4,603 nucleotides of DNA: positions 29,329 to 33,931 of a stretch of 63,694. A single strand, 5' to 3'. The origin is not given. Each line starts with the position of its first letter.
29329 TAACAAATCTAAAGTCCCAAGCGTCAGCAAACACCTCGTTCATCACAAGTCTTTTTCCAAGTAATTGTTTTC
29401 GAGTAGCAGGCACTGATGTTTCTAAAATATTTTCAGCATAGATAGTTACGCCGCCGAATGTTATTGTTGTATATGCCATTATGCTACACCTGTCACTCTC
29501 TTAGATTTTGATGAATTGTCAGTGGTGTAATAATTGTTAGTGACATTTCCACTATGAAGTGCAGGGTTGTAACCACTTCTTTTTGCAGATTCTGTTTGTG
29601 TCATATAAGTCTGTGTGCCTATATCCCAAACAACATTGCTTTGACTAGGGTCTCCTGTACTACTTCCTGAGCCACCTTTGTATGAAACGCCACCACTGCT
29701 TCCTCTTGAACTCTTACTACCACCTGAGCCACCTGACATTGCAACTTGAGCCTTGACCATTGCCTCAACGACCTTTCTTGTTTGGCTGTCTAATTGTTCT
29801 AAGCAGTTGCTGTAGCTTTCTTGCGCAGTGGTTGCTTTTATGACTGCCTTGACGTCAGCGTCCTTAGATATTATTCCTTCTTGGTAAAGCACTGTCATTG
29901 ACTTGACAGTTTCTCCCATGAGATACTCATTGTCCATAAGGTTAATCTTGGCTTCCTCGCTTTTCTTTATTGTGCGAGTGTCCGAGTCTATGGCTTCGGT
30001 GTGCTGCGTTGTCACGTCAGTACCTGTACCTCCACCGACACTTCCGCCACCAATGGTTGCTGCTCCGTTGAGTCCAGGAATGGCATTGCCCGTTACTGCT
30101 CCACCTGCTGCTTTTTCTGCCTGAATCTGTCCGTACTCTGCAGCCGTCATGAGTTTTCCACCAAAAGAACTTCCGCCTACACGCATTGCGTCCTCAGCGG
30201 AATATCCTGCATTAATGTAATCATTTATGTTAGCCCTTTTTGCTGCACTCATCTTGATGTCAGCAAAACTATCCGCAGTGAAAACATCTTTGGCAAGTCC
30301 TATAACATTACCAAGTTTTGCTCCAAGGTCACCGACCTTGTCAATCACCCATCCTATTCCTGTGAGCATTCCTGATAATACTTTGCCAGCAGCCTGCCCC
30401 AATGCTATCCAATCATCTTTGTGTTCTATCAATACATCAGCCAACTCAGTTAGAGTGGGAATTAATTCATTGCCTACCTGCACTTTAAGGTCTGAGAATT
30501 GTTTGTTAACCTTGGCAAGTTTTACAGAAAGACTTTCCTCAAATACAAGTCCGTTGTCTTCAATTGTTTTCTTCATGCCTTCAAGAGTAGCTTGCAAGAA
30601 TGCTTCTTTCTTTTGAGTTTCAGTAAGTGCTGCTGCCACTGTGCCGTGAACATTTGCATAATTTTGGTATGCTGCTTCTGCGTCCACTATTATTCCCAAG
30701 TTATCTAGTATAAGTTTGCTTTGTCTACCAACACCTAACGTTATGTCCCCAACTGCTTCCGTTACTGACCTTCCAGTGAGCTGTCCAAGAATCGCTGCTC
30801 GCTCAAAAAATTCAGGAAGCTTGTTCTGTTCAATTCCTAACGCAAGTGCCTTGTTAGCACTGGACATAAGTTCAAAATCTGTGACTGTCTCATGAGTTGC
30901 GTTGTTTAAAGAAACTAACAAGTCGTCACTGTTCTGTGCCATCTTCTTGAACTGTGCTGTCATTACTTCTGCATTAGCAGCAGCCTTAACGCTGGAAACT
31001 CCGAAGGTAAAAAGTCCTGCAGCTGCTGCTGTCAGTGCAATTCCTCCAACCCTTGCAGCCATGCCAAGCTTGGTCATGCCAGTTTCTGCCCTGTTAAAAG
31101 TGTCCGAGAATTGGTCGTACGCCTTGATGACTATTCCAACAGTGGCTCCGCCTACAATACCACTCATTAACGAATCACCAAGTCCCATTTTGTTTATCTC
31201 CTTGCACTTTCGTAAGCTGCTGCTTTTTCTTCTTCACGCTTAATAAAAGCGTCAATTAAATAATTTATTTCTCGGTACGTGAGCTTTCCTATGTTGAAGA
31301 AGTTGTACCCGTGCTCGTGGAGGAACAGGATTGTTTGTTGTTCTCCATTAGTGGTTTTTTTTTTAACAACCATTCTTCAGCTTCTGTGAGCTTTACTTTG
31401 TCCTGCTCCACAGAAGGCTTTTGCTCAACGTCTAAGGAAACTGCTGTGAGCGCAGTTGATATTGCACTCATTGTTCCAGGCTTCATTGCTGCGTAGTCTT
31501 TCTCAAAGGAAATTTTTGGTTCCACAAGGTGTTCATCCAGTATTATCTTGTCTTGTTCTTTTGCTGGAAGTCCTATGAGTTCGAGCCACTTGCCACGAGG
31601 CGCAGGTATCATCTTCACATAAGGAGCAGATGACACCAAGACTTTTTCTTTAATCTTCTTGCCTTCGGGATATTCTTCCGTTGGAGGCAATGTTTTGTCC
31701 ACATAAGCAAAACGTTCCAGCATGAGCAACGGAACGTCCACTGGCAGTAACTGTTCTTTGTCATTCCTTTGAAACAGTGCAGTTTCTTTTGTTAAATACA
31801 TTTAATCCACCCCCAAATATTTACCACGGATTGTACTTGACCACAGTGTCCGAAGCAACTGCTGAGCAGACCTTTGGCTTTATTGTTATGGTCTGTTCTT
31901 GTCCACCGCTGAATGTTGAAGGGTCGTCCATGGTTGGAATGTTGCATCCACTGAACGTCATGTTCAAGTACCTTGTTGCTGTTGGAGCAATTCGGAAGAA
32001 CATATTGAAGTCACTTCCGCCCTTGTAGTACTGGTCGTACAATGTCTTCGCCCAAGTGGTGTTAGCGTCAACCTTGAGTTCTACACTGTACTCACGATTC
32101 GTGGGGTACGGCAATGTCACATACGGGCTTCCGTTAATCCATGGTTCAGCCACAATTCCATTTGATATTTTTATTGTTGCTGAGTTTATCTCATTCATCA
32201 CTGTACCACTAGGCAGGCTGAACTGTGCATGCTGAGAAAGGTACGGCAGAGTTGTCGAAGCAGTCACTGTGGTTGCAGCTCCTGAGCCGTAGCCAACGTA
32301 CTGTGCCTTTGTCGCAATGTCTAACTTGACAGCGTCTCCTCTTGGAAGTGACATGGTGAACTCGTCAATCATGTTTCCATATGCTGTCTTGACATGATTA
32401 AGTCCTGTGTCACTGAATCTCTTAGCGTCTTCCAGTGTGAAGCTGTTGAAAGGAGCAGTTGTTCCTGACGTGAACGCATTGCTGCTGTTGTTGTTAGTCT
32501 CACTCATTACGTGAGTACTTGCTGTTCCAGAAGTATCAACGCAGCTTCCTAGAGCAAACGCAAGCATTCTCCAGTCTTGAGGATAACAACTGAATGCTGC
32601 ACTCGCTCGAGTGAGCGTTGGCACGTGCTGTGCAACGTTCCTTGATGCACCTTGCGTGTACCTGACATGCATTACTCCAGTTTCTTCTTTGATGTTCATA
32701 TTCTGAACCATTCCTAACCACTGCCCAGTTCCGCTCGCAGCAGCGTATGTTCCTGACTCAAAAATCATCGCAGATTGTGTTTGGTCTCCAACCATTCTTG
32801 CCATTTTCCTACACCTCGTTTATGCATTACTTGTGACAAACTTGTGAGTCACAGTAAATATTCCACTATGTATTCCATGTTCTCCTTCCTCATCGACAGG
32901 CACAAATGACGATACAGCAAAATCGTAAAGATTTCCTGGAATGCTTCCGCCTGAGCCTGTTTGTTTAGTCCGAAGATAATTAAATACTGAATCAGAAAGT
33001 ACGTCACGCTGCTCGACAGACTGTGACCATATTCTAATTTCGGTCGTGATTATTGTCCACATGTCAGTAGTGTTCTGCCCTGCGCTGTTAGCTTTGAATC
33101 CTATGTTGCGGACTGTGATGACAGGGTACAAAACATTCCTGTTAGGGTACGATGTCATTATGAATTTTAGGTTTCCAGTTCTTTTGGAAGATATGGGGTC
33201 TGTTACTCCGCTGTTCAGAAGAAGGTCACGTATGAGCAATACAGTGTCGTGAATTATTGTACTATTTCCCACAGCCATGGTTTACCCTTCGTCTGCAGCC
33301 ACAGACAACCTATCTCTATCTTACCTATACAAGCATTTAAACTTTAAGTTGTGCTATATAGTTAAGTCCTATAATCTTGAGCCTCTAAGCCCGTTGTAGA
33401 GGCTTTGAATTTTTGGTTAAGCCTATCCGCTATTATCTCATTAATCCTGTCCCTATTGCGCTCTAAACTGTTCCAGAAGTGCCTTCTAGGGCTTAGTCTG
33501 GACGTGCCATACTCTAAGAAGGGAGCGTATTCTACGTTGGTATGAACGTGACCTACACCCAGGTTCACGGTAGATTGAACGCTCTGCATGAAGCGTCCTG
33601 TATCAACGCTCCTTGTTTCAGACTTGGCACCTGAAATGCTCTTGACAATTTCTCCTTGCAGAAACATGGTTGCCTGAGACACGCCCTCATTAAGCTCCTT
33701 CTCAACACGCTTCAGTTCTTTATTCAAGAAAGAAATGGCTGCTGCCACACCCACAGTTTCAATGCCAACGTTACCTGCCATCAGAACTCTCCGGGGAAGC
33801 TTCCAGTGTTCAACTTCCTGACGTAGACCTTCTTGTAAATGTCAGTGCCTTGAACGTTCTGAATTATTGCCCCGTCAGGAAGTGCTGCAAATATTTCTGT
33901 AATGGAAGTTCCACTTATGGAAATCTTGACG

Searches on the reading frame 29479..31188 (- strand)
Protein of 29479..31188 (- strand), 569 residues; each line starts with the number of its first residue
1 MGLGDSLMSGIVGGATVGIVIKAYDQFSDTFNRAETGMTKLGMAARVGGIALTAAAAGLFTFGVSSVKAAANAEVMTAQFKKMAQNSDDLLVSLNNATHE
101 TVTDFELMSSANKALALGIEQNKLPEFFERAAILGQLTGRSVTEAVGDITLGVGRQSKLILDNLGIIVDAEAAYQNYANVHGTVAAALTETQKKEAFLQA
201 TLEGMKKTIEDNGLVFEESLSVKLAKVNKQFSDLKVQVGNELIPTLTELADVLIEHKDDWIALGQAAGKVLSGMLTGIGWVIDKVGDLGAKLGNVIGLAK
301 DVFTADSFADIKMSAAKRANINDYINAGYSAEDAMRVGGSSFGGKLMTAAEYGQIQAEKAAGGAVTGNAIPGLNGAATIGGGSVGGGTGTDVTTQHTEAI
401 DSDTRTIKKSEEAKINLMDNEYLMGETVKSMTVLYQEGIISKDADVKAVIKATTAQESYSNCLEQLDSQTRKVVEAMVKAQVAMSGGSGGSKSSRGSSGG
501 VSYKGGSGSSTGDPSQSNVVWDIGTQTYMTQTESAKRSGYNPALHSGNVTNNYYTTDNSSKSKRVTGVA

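Call 9: search_protein_families(library=pfam, proteins=[window:29479-31188:-], max_evalue=0.01)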
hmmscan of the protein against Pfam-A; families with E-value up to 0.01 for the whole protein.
window:29479-31188:- (569 aa): 0 families

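Call 10: search_protein_families(library=phrogs, proteins=[window:29479-31188:-], max_evalue=0.01)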
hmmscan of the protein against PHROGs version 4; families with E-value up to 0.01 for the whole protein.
window:29479-31188:- (569 aa): 2 families
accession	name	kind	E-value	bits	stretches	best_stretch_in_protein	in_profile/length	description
phrog_32115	-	unknown function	8.4e-10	38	1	34-170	86-220/1310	-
phrog_3779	-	tail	6.8e-07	28.7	1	92-203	235-353/1225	tail length tape measure protein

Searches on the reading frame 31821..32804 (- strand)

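Call 10: search_protein_families(library=phrogs, proteins=[window:31821-32804:-], max_evalue=0.01)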
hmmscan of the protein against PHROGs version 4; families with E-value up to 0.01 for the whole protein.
window:31821-32804:- (327 aa): 1 family
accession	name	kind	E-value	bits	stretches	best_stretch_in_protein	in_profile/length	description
phrog_290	-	tail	4.3e-14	53.6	1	2-307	12-311/411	minor tail protein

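Call 63: search_protein_families(library=pfam, proteins=[window:31821-32804:-], max_evalue=0.01)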
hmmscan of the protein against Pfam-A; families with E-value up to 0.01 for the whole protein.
window:31821-32804:- (327 aa): 1 family
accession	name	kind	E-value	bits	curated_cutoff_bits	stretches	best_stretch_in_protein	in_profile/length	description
PF18906.5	Phage_tube_2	-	7.5e-13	49.1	27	1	52-303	34-255/266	Phage tail tube protein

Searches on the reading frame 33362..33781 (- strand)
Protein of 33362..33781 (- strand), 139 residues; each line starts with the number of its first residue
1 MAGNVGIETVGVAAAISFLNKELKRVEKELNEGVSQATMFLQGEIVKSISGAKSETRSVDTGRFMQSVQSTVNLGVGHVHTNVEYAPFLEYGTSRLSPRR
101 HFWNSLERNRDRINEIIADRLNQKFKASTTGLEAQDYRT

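Call 64: search_protein_families(library=phrogs, proteins=[window:33362-33781:-], max_evalue=0.01)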
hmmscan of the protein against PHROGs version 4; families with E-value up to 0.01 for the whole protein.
window:33362-33781:- (139 aa): 3 families
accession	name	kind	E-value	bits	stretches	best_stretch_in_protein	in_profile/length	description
phrog_5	-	connector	1.2e-16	62.3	1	1-126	87-210/239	tail completion or Neck1 protein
phrog_26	-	connector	0.001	19.5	1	59-135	154-240/321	tail completion or Neck1 protein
phrog_1929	-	connector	0.0059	17.9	1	48-95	37-87/109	head-tail connector protein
